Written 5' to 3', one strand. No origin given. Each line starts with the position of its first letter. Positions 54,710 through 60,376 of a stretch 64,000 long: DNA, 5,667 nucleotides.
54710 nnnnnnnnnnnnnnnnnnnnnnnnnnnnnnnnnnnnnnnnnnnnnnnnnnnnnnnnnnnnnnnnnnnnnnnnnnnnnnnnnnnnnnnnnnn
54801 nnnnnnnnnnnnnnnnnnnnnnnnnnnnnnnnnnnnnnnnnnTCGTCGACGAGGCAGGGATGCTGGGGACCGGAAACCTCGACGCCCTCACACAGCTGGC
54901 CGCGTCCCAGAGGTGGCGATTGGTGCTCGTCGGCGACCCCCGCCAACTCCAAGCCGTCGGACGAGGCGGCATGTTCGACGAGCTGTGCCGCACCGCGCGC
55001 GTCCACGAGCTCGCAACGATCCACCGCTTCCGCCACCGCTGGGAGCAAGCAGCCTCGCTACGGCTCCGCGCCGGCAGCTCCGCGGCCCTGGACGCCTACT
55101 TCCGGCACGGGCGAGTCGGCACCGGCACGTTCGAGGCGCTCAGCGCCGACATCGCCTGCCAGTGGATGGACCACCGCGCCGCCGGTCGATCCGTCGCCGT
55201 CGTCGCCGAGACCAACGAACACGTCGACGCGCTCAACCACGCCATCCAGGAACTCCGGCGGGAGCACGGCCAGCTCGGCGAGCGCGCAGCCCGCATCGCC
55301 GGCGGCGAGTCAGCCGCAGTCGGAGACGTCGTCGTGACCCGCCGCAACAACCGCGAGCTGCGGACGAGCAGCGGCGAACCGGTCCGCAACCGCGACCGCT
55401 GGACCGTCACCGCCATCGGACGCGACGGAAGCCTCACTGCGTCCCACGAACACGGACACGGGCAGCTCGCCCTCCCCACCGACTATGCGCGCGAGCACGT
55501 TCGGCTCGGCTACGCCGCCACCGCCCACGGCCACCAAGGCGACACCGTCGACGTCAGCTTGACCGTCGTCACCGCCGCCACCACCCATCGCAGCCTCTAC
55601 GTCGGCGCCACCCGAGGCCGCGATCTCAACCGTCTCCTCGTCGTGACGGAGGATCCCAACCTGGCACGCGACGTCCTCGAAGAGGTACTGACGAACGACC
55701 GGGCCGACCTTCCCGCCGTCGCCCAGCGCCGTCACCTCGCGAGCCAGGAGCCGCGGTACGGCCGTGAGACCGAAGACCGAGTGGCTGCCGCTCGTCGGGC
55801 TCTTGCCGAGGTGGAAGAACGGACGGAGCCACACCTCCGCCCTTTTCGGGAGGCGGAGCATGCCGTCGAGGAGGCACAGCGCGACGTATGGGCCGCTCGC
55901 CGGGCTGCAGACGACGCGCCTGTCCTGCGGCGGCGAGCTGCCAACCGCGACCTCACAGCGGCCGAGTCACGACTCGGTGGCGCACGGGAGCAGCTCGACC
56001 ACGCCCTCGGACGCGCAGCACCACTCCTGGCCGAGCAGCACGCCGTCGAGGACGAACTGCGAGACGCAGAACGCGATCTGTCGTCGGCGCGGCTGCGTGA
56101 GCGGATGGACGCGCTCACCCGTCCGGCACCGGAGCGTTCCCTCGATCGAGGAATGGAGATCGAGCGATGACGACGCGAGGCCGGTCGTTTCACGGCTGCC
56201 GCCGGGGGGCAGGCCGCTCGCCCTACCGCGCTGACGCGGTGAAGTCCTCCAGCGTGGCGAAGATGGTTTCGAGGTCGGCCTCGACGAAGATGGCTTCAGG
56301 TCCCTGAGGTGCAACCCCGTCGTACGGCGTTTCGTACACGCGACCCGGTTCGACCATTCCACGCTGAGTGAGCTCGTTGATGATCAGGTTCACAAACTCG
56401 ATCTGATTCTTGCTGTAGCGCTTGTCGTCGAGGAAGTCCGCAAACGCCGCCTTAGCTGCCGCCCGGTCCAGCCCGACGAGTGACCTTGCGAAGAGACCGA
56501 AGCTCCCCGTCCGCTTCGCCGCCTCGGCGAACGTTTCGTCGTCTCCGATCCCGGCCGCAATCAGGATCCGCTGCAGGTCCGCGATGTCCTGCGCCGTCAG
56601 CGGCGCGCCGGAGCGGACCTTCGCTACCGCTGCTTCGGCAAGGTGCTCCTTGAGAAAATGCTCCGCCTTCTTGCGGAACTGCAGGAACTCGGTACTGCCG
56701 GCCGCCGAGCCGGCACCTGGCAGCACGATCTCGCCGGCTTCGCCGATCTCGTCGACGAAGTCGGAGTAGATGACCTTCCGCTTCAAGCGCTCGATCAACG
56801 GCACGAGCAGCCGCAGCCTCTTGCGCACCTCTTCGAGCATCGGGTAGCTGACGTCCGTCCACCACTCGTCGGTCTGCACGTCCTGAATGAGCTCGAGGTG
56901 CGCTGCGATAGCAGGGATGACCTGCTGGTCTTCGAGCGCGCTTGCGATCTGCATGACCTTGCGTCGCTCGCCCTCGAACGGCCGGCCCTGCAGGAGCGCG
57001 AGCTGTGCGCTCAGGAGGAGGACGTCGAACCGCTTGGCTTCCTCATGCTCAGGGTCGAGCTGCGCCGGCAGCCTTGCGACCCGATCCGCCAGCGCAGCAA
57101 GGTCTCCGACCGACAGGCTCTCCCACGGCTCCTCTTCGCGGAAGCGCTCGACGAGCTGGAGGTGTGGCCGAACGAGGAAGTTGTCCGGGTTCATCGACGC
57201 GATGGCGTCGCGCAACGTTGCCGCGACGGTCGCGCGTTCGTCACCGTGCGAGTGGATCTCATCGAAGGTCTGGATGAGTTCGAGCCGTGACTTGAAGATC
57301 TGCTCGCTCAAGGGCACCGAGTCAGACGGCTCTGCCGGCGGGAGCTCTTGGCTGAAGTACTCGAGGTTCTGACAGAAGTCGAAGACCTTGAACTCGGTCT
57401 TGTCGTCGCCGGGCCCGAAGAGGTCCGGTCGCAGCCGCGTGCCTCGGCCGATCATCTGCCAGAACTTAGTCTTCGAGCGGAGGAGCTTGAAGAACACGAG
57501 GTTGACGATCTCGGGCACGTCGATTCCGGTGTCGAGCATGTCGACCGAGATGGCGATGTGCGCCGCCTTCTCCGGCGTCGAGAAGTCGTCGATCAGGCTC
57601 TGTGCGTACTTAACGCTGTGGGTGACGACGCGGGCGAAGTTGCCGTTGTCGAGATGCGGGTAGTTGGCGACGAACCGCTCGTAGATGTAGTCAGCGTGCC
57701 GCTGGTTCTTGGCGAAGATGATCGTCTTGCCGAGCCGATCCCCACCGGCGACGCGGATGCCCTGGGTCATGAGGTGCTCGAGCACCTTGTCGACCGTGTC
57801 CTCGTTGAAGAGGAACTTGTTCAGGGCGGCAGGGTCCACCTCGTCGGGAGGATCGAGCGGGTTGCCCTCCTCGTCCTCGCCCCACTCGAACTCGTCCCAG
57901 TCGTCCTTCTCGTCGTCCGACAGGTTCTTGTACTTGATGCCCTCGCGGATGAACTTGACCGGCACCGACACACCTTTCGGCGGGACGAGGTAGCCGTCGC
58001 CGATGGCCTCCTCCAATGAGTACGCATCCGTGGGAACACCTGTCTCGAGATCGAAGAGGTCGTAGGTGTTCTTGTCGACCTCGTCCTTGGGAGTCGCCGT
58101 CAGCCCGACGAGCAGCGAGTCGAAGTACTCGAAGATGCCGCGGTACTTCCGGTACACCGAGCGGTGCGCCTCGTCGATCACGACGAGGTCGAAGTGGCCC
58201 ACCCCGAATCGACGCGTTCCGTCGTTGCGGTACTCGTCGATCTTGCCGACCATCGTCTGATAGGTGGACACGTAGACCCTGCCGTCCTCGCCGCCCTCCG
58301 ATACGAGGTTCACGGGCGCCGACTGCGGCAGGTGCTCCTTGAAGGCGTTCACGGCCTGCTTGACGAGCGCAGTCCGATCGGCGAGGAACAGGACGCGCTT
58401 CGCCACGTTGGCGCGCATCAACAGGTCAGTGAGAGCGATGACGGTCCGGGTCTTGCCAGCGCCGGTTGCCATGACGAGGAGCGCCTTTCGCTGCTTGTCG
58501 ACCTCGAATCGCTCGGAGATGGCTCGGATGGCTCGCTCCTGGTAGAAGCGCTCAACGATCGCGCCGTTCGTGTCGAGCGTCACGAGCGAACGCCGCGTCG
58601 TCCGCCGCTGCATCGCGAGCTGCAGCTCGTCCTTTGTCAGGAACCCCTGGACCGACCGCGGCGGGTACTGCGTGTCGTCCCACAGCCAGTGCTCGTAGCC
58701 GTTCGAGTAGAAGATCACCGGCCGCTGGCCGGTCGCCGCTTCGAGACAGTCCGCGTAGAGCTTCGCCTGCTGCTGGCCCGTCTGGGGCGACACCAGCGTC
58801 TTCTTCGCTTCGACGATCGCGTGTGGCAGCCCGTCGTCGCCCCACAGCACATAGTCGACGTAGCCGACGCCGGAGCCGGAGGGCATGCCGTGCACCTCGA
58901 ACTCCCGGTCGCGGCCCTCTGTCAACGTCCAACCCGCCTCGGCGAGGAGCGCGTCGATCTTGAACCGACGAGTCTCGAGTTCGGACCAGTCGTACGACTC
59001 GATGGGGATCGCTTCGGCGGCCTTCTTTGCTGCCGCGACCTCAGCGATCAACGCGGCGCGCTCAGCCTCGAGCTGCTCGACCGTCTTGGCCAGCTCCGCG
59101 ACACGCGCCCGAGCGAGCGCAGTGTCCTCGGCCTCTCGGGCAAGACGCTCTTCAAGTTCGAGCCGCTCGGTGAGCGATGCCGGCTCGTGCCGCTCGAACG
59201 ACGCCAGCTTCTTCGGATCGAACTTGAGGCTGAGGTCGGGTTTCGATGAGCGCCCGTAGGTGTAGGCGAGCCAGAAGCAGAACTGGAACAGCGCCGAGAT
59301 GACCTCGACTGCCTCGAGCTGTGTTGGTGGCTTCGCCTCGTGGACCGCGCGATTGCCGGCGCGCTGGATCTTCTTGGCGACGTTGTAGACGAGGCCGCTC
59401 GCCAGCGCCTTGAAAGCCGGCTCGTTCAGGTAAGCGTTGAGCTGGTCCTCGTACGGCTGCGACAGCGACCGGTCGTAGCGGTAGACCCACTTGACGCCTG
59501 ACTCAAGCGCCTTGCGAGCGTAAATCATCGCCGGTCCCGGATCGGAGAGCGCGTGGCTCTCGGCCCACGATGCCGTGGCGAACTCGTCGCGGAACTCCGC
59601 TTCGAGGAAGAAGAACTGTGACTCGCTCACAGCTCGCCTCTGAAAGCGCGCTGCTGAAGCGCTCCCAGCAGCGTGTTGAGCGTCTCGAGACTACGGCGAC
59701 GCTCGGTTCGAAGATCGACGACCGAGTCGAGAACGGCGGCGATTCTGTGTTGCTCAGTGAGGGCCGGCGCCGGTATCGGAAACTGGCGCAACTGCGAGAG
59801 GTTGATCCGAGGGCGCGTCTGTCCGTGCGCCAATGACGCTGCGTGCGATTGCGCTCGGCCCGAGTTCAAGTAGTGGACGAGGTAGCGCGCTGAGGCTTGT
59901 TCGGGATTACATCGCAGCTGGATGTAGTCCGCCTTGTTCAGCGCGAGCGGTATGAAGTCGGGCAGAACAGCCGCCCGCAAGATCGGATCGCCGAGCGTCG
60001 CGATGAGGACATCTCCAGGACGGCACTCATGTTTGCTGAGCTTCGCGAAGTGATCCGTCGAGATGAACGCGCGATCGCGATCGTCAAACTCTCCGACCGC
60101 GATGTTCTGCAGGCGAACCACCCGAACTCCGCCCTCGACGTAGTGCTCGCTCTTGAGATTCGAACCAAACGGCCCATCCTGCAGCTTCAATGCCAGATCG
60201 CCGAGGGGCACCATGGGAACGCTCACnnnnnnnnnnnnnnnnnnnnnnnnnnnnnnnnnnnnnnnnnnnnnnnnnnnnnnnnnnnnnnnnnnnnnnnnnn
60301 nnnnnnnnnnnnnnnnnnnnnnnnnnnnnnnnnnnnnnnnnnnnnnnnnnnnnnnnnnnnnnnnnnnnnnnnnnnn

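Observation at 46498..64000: Decaying integrative mobilisable element at tRNA-Arg with defence cargo; right boundary beyond the window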

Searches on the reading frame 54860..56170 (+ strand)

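Call 5: search_protein_families(library=pfam, proteins=[window:54860-56170:+], max_evalue=0.01)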
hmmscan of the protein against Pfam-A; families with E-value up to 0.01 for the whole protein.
window:54860-56170:+ (436 aa): 1 family
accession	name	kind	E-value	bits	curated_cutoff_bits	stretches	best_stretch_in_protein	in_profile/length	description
PF13604.12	AAA_30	-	3.2e-21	76.4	27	1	1-89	99-189/191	AAA domain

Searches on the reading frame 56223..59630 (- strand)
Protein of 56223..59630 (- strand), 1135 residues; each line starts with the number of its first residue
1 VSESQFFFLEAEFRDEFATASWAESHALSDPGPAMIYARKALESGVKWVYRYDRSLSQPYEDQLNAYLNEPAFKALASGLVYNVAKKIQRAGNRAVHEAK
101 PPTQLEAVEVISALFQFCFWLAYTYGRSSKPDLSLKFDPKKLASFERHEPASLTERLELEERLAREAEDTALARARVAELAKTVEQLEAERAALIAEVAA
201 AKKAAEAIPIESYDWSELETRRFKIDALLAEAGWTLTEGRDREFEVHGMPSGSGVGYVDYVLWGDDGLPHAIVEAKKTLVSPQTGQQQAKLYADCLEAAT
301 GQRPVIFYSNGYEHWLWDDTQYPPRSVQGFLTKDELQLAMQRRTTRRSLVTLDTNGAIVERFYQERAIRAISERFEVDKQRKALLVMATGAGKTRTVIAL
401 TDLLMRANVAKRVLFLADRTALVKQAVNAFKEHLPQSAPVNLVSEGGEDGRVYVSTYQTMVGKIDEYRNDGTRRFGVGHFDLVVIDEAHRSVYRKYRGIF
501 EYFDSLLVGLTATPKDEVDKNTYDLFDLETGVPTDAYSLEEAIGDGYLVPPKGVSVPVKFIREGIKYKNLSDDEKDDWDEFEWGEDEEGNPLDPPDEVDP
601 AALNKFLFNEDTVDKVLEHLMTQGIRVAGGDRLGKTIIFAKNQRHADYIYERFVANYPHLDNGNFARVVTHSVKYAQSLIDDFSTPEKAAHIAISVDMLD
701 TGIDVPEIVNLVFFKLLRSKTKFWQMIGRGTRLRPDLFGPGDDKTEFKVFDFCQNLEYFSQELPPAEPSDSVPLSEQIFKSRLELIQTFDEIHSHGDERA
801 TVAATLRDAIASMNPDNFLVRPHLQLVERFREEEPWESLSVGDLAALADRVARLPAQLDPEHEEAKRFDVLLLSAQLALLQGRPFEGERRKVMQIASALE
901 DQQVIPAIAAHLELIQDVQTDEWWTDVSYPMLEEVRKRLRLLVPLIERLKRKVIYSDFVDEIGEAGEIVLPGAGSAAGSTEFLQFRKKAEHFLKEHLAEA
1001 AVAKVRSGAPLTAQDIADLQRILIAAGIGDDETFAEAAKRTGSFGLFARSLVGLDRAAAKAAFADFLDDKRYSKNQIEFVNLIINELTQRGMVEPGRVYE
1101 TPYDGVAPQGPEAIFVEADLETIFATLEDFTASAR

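Call 5: search_protein_families(library=pfam, proteins=[window:56223-59630:-], max_evalue=0.01)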
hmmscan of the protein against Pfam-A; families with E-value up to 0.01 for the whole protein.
window:56223-59630:- (1135 aa): 8 families
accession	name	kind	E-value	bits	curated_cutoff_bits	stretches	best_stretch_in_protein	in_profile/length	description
PF04851.21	ResIII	-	5.4e-37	127.7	22.5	1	361-515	5-163/164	Type III restriction enzyme, res subunit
PF18766.7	SWI2_SNF2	-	3.4e-19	69.8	26.7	1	363-550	1-187/221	SWI2/SNF2 ATPase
PF08463.15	EcoEI_R_C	-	3.4e-17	63.5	24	1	984-1129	2-160/163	EcoEI R protein C-terminal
PF00270.35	DEAD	-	5.2e-12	46.2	26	1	363-519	3-165/167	DEAD/DEAH box helicase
PF04313.20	HSDR_N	-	3.5e-07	30.7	25.1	1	243-323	117-196/198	Type I restriction enzyme R protein N terminus (HSDR_N)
PF00271.37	Helicase_C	-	6e-07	30.1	23.5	1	633-733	15-109/110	Helicase conserved C-terminal domain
PF13643.11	DUF4145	-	0.00012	22.5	23.1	1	24-111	4-84/88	Domain of unknown function (DUF4145)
PF18210.6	Knl1_RWD_C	-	0.0064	17.1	27.8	0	174-238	3-63/151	Knl1 RWD C-terminal domain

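Call 9: search_protein_families(library=padloc, proteins=[window:56223-59630:-], max_evalue=0.01)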
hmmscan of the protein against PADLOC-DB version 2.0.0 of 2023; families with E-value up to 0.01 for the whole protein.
window:56223-59630:- (1135 aa): 22 families
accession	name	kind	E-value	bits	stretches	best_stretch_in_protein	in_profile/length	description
PDLC03047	REase_I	-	1.1e-170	567.8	1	5-1115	9-1086/1107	Type I restriction enzyme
PDLC03049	REase_I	-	3.1e-47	159.1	1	255-802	57-589/807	Type I restriction enzyme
PDLC03042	REase_I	-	1.8e-38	129.6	1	360-753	445-845/1170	Type I restriction enzyme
PDLC03658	mREase_IV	-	1.4e-21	74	2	357-554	220-408/953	Type IV methyl-directed restriction enzyme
PDLC02707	PbeA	-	3.3e-21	73.5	1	352-752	245-629/672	PbeA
PDLC03659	mREase_IV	-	5.7e-19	65.5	1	354-733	212-553/945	Type IV methyl-directed restriction enzyme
PDLC02704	PbeA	-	8.3e-12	42.4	2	482-572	386-477/682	PbeA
PDLC04472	PDC-M16A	-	2e-11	41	1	1-192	1-187/930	-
PDLC02703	PbeA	-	2.2e-11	41.1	1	378-736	259-602/626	PbeA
PDLC03045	REase_I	-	2.9e-07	26.8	1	355-547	253-462/995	Type I restriction enzyme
PDLC03597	REase_MTase_IIG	-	4.9e-07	25.6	1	359-430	167-237/1646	Type IIG restriction enzyme-methyltransferase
PDLC03040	REase_I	-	5.5e-07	25.8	0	480-579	410-512/1029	Type I restriction enzyme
PDLC02706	PbeA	-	9.2e-06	22.5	0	377-431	282-336/722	PbeA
PDLC03048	REase_I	-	1.2e-05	21.6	1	354-517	235-411/976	Type I restriction enzyme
PDLC01439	typeIV_DinG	-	0.00034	17.4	1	361-430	17-80/575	CAS-IV-A; associated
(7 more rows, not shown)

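Call 41: search_protein_families(library=pfam, proteins=[L001:257-4858:-], max_evalue=5)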
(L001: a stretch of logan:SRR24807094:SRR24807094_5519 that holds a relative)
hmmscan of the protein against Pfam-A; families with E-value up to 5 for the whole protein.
L001:257-4858:- (1533 aa): 6 families
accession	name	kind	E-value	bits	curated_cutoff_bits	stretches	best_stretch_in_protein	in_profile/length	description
PF13401.12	AAA_22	-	0.0006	20.6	27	1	350-426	4-84/130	AAA domain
PF13191.12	AAA_16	-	0.012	16.5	32.6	1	337-406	12-64/167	AAA ATPase domain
PF01443.25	Viral_helicase1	-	0.13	12.5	21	1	357-385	4-31/228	Viral superfamily 1 RNA helicase core domain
PF01538.23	HCV_NS2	-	0.15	12.1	25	1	855-936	62-135/195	Hepatitis C virus non-structural protein NS2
PF11638.13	DnaA_N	-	0.2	11.8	24.6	1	862-882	40-60/65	DnaA N-terminal domain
PF01637.24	ATPase_2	-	0.24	11.6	33.2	1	331-388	2-57/225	ATPase domain predominantly from Archaea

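Call 46: search_protein_families(library=ncbifam, proteins=[L001:257-4858:-], max_evalue=1)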
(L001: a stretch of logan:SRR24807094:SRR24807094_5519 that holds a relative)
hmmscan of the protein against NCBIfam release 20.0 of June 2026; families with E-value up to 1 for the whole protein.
L001:257-4858:- (1533 aa): 12 families
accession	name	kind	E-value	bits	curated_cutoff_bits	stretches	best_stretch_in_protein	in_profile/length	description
NF041813.1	Avs2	equivalog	1.1e-180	603.4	1000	1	184-1506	1-1310/1317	AVAST type 2 anti-phage system protein Avs2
TIGR03420.1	DnaA_homol_Hda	equivalog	0.00014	21.5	194.8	1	334-390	26-77/226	DnaA regulatory inactivator Hda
NF041815.1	Avs4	equivalog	0.00018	18.8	1500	1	19-120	12-113/1579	AVAST type 4 anti-phage nuclease Avs4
NF004067.0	PRK05580.1-4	equivalog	0.0039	15.6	763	1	307-385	178-256/737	primosomal protein N'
NF004070.0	PRK05580.2-2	equivalog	0.015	13.4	921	1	353-385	219-251/729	primosomal protein N'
TIGR03117.2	cas_csf4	equivalog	0.024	12.8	400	1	262-377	59-173/800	type IV CRISPR-associated DEAD/DEAH-box helicase Csf4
NF004066.1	PRK05580.1-3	equivalog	0.069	11.4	813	1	353-385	273-305/788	primosomal protein N'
NF004065.0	PRK05580.1-1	equivalog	0.069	11.3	858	1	353-385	218-250/731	primosomal protein N'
TIGR00595.1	priA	equivalog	0.1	11.2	230.35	1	355-385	1-31/509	replication restart helicase PriA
NF038214.1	IS21_help_AAA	equivalog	0.17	11.6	200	1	356-389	95-128/232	IS21-like element helper ATPase IstB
NF004068.0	PRK05580.1-5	equivalog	0.17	9.8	1249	1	353-385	280-312/795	primosomal protein N'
NF004071.0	PRK05580.2-3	equivalog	0.18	9.7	1105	1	353-383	224-254/735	primosomal protein N'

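Call 47: search_protein_families(library=padloc, proteins=[L001:257-4858:-], max_evalue=0.01)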
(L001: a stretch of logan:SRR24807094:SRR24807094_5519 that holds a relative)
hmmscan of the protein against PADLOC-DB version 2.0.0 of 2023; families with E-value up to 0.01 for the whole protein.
L001:257-4858:- (1533 aa): 6 families
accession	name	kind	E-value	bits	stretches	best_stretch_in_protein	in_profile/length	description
PDLC02164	Avs2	-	2e-266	885.6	1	9-1471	5-1454/1504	-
PDLC02161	Avs2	-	2.2e-148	494.2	1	10-1470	3-1443/1499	-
PDLC02162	Avs2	-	2.6e-145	484.3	2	10-1035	5-995/1379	-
PDLC02165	Avs2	-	8.8e-128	426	1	166-1292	33-1160/1375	-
PDLC02163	Avs2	-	4.6e-121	403.6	1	165-1470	229-1532/1576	-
PDLC02166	Avs2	-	1.4e-104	348.8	2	9-1036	6-990/1498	-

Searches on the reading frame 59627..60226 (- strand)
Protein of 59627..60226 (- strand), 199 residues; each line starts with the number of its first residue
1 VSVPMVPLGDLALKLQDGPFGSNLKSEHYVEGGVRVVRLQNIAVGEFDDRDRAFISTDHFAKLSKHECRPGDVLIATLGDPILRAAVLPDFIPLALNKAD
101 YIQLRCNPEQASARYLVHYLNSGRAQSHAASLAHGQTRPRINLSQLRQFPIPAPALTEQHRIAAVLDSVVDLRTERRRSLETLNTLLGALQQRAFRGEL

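Call 6: search_protein_families(library=pfam, proteins=[window:59627-60226:-], max_evalue=0.01)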
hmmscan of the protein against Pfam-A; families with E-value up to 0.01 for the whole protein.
window:59627-60226:- (199 aa): 2 families
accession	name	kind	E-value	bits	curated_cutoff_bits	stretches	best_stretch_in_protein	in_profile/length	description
PF01420.25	Methylase_S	-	1.9e-08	35.2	22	1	100-176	85-162/168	Type I restriction modification DNA specificity domain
PF12950.13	TaqI_C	-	0.0023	18.6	26.5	1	100-151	65-118/118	TaqI-like C-terminal specificity domain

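Call 41: search_protein_families(library=pfam, proteins=[L001:257-4858:-], max_evalue=5)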
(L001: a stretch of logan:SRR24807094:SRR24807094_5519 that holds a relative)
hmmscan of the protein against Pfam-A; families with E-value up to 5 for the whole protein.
L001:257-4858:- (1533 aa): 6 families
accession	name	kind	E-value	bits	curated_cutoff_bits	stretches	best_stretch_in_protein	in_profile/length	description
PF13401.12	AAA_22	-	0.0006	20.6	27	1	350-426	4-84/130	AAA domain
PF13191.12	AAA_16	-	0.012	16.5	32.6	1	337-406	12-64/167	AAA ATPase domain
PF01443.25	Viral_helicase1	-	0.13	12.5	21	1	357-385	4-31/228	Viral superfamily 1 RNA helicase core domain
PF01538.23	HCV_NS2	-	0.15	12.1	25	1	855-936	62-135/195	Hepatitis C virus non-structural protein NS2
PF11638.13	DnaA_N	-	0.2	11.8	24.6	1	862-882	40-60/65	DnaA N-terminal domain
PF01637.24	ATPase_2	-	0.24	11.6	33.2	1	331-388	2-57/225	ATPase domain predominantly from Archaea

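Call 46: search_protein_families(library=ncbifam, proteins=[L001:257-4858:-, window:59627-60226:-], max_evalue=1)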
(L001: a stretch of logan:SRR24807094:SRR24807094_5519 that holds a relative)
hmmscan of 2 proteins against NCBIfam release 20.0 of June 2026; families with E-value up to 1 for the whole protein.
L001:257-4858:- (1533 aa): 12 families
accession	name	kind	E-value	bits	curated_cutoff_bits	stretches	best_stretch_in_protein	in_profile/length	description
NF041813.1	Avs2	equivalog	1.1e-180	603.4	1000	1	184-1506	1-1310/1317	AVAST type 2 anti-phage system protein Avs2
TIGR03420.1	DnaA_homol_Hda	equivalog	0.00014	21.5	194.8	1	334-390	26-77/226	DnaA regulatory inactivator Hda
NF041815.1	Avs4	equivalog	0.00018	18.8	1500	1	19-120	12-113/1579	AVAST type 4 anti-phage nuclease Avs4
NF004067.0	PRK05580.1-4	equivalog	0.0039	15.6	763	1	307-385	178-256/737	primosomal protein N'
NF004070.0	PRK05580.2-2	equivalog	0.015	13.4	921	1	353-385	219-251/729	primosomal protein N'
TIGR03117.2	cas_csf4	equivalog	0.024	12.8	400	1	262-377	59-173/800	type IV CRISPR-associated DEAD/DEAH-box helicase Csf4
NF004066.1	PRK05580.1-3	equivalog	0.069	11.4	813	1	353-385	273-305/788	primosomal protein N'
NF004065.0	PRK05580.1-1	equivalog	0.069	11.3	858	1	353-385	218-250/731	primosomal protein N'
TIGR00595.1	priA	equivalog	0.1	11.2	230.35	1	355-385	1-31/509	replication restart helicase PriA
NF038214.1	IS21_help_AAA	equivalog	0.17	11.6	200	1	356-389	95-128/232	IS21-like element helper ATPase IstB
NF004068.0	PRK05580.1-5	equivalog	0.17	9.8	1249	1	353-385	280-312/795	primosomal protein N'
NF004071.0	PRK05580.2-3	equivalog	0.18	9.7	1105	1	353-383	224-254/735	primosomal protein N'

window:59627-60226:- (199 aa): 3 families
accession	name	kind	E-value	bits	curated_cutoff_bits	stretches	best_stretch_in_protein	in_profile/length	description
NF007278.0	PRK09737.1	equivalog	2.8e-10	39.6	662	1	33-199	247-419/461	type I restriction-modification system specificity subunit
NF047740.1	antiphage_MADS5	equivalog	3.6e-09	36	400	1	3-175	272-444/461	methylation-associated defense system restriction endonuclease subunit S MAD5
NF009413.0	PRK12775.1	equivalog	0.064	11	1895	1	31-98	640-701/1006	putative trifunctional 2-polyprenylphenol hydroxylase/glutamate synthase subunit beta/ferritin domain-containing protein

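Call 47: search_protein_families(library=padloc, proteins=[L001:257-4858:-, window:59627-60226:-], max_evalue=0.01)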
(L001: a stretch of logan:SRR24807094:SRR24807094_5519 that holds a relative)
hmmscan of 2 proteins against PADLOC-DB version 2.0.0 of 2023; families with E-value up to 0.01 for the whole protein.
L001:257-4858:- (1533 aa): 6 families
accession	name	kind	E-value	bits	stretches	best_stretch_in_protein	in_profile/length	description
PDLC02164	Avs2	-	2e-266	885.6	1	9-1471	5-1454/1504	-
PDLC02161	Avs2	-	2.2e-148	494.2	1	10-1470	3-1443/1499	-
PDLC02162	Avs2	-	2.6e-145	484.3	2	10-1035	5-995/1379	-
PDLC02165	Avs2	-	8.8e-128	426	1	166-1292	33-1160/1375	-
PDLC02163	Avs2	-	4.6e-121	403.6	1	165-1470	229-1532/1576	-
PDLC02166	Avs2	-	1.4e-104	348.8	2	9-1036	6-990/1498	-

window:59627-60226:- (199 aa): 109 families (the best 25 are shown)
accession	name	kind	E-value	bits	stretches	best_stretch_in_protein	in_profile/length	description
PDLC03153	Specificity_I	-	6e-43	145.7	1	11-199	221-410/417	Type I specificity subunit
PDLC03069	Specificity_I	-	2e-41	140.4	2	65-186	55-174/387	Type I specificity subunit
PDLC03086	Specificity_I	-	4.4e-28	96.5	1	7-190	7-194/458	Type I specificity subunit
PDLC03169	Specificity_I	-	4.8e-25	86.8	1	7-199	225-419/461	Type I specificity subunit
PDLC03108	Specificity_I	-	1.2e-24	85.4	1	13-199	251-435/452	Type I specificity subunit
PDLC03168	Specificity_I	-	8.7e-24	82.8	1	6-184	8-180/459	Type I specificity subunit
PDLC04137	mad5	-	5.6e-23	79.8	1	6-198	6-188/392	mads_5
PDLC03089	Specificity_I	-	9.5e-23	79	1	4-182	6-181/446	Type I specificity subunit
PDLC03079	Specificity_I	-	1.2e-21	75.5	1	10-199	255-447/470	Type I specificity subunit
PDLC03119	Specificity_I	-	3.5e-21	73.5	1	1-179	1-172/393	Type I specificity subunit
PDLC03100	Specificity_I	-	1.1e-20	72.5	1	4-196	197-389/392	Type I specificity subunit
PDLC03107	Specificity_I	-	1.1e-19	68.8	1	1-195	1-185/392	Type I specificity subunit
PDLC03194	Specificity_I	-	1.3e-19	68.6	1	4-177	10-176/391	Type I specificity subunit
PDLC03117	Specificity_I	-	2.9e-19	67.3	1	19-199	211-386/518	Type I specificity subunit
PDLC03066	Specificity_I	-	3.2e-19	67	1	4-184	16-199/441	Type I specificity subunit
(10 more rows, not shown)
